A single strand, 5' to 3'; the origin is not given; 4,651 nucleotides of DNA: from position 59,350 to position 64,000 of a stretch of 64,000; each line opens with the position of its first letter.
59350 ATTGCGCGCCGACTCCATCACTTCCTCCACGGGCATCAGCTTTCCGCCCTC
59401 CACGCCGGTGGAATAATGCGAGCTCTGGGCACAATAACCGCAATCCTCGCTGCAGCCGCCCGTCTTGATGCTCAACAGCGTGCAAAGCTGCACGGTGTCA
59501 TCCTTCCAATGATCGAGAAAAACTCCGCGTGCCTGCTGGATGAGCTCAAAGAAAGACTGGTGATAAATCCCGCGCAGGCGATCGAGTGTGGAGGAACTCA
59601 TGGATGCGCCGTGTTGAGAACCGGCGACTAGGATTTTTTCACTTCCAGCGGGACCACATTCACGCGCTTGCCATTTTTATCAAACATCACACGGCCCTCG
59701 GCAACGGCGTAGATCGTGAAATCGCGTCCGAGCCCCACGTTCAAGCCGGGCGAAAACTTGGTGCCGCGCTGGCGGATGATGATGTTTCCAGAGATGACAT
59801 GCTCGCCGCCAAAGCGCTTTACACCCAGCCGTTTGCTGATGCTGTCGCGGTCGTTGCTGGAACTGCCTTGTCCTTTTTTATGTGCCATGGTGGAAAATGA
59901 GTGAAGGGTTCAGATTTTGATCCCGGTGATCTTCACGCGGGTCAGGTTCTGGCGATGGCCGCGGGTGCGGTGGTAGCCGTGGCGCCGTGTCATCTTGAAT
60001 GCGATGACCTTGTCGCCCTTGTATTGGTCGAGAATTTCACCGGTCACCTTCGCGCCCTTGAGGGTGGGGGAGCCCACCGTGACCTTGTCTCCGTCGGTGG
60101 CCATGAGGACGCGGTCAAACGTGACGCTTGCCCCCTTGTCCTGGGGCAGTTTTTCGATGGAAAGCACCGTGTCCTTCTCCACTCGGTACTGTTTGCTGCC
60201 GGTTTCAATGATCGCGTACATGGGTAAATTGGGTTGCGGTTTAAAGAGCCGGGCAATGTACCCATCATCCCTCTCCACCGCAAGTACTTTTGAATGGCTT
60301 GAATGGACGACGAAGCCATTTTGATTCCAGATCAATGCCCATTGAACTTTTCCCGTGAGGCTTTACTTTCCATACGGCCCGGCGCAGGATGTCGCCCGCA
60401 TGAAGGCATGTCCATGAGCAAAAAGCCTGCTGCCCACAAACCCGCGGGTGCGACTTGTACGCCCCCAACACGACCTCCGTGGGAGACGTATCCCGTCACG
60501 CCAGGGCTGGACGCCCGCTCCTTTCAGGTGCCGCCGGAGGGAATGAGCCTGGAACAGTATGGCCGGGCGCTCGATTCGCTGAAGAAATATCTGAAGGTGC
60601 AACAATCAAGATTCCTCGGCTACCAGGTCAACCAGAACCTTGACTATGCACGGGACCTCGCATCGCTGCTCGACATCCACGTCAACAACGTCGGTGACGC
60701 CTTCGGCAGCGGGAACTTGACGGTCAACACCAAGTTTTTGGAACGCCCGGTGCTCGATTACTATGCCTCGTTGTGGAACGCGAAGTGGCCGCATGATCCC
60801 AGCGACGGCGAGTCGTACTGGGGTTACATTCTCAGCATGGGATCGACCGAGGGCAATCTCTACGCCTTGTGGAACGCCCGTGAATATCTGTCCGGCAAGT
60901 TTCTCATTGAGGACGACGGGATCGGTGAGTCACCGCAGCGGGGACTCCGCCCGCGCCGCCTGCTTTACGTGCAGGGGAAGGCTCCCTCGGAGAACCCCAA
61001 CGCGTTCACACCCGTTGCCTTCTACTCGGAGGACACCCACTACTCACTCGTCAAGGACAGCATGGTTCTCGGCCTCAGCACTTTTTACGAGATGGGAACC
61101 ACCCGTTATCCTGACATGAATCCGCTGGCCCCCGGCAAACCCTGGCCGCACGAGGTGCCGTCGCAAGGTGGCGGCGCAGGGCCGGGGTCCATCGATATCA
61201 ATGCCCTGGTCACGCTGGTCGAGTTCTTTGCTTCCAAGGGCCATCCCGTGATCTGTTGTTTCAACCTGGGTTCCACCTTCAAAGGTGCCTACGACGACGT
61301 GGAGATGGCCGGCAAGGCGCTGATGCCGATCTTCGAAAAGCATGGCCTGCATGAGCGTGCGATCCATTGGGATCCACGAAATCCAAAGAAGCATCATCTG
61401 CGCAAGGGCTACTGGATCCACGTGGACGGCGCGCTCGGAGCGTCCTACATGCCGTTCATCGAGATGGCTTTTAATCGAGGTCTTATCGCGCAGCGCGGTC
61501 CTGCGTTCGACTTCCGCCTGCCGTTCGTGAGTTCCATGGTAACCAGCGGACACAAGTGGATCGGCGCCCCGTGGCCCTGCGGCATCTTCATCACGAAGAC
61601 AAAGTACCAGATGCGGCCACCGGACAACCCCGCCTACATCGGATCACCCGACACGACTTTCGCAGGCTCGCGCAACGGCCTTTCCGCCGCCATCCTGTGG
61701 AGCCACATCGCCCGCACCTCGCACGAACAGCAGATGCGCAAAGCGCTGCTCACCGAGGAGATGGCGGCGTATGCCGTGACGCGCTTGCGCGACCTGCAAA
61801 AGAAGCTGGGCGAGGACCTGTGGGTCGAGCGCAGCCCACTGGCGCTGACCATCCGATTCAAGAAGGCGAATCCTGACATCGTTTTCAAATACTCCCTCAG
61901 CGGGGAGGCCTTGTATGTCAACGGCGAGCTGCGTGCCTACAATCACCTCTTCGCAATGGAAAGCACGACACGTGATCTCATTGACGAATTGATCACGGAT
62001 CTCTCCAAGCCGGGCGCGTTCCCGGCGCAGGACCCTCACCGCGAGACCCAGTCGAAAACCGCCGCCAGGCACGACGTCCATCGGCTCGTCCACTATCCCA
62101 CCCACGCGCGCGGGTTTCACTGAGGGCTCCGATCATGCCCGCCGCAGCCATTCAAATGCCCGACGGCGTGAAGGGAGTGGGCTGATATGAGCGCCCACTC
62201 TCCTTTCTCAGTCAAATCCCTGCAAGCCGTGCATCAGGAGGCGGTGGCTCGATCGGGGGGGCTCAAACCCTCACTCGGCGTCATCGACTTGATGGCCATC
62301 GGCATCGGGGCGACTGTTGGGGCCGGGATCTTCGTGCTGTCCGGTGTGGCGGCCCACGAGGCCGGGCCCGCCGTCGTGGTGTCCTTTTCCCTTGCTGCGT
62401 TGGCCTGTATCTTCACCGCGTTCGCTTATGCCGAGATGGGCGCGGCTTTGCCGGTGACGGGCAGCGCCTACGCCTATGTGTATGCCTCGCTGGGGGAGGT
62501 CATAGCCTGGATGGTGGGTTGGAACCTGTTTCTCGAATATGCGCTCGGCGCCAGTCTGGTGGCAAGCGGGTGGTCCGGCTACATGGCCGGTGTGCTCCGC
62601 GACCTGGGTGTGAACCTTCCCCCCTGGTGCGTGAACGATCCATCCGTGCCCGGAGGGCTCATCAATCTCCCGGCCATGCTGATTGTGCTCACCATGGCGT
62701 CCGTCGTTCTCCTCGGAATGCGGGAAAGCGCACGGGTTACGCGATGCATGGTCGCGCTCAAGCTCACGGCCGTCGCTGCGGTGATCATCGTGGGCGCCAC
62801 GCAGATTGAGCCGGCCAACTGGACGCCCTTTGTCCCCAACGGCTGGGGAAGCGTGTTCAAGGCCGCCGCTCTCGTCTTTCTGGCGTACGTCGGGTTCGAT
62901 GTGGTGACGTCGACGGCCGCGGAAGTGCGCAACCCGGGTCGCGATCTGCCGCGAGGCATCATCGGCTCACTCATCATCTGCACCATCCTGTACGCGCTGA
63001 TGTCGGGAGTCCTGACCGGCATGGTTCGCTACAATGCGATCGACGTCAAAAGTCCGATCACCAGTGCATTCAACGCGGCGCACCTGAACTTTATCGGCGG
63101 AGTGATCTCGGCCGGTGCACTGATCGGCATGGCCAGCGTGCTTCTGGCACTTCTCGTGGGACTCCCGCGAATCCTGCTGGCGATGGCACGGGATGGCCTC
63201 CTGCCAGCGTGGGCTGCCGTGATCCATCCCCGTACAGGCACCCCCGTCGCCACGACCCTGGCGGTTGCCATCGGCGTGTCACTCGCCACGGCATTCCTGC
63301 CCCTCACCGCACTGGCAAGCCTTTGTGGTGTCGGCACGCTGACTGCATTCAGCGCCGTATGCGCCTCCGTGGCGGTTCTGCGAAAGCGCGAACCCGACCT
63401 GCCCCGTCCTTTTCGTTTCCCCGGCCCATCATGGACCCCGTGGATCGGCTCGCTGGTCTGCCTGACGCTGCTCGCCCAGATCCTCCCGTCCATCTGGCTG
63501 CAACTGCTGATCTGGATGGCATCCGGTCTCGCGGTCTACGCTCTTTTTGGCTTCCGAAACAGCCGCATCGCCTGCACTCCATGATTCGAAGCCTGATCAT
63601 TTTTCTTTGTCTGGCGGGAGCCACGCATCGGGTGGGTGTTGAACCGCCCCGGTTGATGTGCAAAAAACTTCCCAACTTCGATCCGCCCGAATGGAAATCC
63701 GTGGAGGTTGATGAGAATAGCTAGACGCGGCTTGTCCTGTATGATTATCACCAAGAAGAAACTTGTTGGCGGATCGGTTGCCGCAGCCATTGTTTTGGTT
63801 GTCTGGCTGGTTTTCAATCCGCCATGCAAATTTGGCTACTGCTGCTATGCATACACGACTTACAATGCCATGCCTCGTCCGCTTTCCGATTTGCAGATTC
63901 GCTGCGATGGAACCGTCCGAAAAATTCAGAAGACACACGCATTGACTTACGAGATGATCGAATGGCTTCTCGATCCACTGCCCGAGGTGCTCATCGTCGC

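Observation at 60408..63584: Histidine-decarboxylase homologue with large insertions, paired with an APC permease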

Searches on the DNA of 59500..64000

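Call 52: search_rna_families(source=window, start=59500, end=64000, threshold=evalue, max_evalue=1)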
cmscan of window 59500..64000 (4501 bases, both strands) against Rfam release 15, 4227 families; matches with E-value up to 1: 1.
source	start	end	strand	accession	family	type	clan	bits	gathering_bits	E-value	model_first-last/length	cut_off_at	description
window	63179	63287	+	RF03475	mir-2387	Gene; miRNA;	-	25.5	93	0.35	1-78/78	no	mir-2387 microRNA precursor family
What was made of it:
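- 60222..60407 (.): Divergent intergenic region between rplU (start 60221, minus strand) and the decarboxylase gene. It presumably holds the promoter of the two-gene unit. No Rfam riboswitch or leader was found in 59500-64000 (call 52).
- Tried and rejected: The only hit was a meaningless miRNA match at E 0.35 (call 52).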

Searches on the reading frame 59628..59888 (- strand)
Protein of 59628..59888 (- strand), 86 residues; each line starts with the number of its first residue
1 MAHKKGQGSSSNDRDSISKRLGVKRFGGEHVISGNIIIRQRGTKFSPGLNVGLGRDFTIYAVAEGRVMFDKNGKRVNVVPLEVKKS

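Call 68: search_protein_families(library=pfam, proteins=[window:59628-59888:-], max_evalue=0.001)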
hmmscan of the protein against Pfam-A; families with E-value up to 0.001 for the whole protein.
window:59628-59888:- (86 aa): 1 family
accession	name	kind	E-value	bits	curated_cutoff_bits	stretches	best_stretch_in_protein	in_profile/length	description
PF01016.24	Ribosomal_L27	-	2e-34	117.9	20.5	1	2-76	1-75/79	Ribosomal L27 protein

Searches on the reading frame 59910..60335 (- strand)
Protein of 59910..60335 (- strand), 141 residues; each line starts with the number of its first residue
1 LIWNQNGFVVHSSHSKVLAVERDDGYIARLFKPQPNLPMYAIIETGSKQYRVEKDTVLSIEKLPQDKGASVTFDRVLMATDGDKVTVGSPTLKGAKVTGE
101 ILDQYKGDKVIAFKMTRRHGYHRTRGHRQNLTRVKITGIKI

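Call 68: search_protein_families(library=pfam, proteins=[window:59910-60335:-], max_evalue=0.001)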
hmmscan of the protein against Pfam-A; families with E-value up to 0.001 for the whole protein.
window:59910-60335:- (141 aa): 1 family
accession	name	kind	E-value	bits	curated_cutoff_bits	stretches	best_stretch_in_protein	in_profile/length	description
PF00829.26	Ribosomal_L21p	-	1.2e-37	128.5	27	1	39-139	1-99/99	Ribosomal prokaryotic L21 protein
